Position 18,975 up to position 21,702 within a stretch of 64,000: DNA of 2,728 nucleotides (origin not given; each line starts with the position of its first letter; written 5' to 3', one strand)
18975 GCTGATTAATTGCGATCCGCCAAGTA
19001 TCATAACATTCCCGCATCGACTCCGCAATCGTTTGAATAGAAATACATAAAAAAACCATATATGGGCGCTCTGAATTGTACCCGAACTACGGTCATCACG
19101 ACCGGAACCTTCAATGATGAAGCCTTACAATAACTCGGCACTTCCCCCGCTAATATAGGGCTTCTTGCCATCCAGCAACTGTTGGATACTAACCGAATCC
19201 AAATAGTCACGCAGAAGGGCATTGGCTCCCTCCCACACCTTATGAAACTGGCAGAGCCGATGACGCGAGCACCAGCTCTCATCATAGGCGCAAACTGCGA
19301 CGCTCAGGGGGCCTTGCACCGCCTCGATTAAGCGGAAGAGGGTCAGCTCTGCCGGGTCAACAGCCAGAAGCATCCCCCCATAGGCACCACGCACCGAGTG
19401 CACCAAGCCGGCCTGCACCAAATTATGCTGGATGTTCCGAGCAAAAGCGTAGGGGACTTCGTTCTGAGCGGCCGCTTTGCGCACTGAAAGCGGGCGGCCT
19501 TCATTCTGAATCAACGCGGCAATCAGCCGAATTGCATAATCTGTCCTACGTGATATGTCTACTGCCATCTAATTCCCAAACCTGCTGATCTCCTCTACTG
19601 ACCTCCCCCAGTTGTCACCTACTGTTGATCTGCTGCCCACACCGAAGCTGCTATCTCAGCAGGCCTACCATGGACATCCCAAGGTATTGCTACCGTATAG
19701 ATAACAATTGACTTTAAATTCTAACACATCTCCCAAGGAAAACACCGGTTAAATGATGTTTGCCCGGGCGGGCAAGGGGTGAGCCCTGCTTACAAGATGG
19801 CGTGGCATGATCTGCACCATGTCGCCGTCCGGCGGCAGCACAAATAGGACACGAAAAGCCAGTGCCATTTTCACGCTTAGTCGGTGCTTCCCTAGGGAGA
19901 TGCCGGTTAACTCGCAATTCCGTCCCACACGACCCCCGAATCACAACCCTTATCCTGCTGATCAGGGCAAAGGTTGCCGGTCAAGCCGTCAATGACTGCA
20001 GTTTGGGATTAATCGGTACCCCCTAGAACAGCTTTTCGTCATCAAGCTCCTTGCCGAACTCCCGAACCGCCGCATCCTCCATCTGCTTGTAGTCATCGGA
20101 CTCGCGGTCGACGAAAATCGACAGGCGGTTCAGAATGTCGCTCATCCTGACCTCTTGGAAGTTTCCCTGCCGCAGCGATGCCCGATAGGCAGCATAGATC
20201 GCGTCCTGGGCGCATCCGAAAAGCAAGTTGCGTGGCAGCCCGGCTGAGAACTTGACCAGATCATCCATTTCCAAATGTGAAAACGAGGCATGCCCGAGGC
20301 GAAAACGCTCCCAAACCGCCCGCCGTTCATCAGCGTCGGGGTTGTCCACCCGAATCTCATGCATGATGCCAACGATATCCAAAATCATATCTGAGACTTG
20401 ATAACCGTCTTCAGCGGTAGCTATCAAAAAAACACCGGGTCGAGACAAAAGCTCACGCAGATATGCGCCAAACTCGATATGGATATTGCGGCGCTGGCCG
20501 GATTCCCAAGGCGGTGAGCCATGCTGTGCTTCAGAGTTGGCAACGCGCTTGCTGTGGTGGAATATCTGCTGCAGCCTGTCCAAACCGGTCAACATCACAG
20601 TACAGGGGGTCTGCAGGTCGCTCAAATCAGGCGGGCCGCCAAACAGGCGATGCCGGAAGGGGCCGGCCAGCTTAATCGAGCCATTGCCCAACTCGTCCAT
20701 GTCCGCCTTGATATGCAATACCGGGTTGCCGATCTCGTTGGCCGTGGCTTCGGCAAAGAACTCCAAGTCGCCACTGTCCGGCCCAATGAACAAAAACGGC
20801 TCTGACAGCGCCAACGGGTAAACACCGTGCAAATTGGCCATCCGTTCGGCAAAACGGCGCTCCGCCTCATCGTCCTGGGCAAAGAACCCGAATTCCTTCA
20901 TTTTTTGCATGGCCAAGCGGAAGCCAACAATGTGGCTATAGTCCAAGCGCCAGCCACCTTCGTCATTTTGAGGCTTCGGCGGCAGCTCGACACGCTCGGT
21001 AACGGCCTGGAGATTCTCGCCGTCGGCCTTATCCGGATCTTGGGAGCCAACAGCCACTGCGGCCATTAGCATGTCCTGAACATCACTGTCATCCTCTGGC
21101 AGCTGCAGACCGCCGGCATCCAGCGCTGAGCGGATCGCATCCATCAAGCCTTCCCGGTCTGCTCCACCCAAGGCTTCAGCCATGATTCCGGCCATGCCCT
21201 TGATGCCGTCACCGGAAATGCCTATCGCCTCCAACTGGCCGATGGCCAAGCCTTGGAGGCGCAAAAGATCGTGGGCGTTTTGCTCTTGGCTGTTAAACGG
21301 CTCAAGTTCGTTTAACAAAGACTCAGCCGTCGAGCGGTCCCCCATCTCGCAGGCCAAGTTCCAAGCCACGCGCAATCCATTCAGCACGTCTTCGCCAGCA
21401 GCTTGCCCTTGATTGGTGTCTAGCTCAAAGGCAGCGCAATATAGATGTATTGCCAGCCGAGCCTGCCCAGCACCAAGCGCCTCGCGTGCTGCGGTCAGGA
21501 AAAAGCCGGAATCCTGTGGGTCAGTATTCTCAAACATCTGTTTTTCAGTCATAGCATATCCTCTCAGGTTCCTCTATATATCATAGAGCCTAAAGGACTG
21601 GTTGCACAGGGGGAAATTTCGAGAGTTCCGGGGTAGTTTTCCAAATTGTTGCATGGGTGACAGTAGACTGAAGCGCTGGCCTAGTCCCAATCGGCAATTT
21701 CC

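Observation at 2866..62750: Recurrent intergenic palindromic repeat family (core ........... / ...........), at least 12 copies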

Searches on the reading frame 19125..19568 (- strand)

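Call 13: search_protein_families(library=pfam, proteins=[window:19125-19568:-])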
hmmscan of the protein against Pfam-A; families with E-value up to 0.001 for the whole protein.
window:19125-19568:- (147 aa): 1 family
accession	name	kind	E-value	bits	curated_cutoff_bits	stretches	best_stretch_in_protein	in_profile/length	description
PF02082.26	Rrf2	-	6.7e-30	104.4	30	1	5-133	1-131/132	Iron-dependent Transcriptional regulator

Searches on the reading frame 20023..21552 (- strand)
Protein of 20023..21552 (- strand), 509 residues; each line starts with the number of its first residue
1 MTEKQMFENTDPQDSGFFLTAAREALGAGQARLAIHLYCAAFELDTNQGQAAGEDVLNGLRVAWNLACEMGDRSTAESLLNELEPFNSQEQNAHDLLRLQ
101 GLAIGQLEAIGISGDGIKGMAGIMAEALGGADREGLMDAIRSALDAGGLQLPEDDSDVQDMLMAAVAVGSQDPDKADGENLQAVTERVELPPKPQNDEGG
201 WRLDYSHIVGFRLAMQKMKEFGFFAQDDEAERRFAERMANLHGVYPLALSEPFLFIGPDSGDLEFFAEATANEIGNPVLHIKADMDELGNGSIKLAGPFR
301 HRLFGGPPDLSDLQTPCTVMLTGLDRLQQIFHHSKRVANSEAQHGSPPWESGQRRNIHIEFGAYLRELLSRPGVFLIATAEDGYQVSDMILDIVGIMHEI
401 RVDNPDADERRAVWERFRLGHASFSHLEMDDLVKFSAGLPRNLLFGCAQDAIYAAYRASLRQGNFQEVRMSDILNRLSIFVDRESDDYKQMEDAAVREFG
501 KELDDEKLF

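Call 12: find_encoding_contigs(protein=window:20023-21552:-, flank=10000, max_places=6)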
Protein window:20023-21552:- (509 aa): 2 contigs read that carry it; 2 places shown.
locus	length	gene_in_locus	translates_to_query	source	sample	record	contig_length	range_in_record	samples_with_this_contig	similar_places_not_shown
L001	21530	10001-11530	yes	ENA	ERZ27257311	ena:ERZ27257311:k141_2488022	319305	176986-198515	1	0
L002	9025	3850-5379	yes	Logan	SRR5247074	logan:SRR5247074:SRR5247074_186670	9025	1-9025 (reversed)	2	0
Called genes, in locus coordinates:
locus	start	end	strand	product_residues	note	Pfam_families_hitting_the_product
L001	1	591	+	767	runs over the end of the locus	PF00009:GTP_EFTU (faint), PF01926:MMR_HSR1, PF02421:FeoB_N, PF17910:FeoB_Cyto, PF07670:Gate, PF07664:FeoB_C, PF07670:Gate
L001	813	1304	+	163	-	PF01325:Fe_dep_repress, PF12802:MarR_2 (faint), PF02742:Fe_dep_repr_C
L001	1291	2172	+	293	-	PF01416:PseudoU_synth_1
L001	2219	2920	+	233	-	PF07314:Lit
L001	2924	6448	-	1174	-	PF01855:POR_N, PF17147:PFOR_II, PF01558:POR, PF10371:EKR, PF12837:Fer4_6 (weak), PF12838:Fer4_7, PF13484:Fer4_16 (weak), PF02775:TPP_enzyme_C, +1 more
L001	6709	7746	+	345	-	PF01177:Asp_Glu_race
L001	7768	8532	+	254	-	PF01138:RNase_PH, PF03725:RNase_PH_C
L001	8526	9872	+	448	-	PF01725:Ham1p_like, PF12710:HAD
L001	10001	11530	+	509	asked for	-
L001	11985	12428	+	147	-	PF02082:Rrf2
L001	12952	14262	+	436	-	PF05496:RuvB_N, PF00158:Sigma54_activat (faint), PF13604:AAA_30 (faint), PF07728:AAA_5 (weak), PF00004:AAA, PF16193:AAA_assoc_2, PF22703:Cdc6_lid (weak), PF12002:MgsA_C, +1 more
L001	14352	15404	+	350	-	PF06103:DUF948 (weak)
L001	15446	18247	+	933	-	PF01411:tRNA-synt_2c, PF07973:tRNA_SAD, PF02272:DHHA1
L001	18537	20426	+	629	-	PF04055:Radical_SAM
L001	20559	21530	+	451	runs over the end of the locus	PF01979:Amidohydro_1, PF07969:Amidohydro_3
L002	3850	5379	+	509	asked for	-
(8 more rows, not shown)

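Call 13: search_protein_families(library=pfam, proteins=[window:20023-21552:-])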
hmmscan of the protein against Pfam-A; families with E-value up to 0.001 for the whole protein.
window:20023-21552:- (509 aa): 0 families
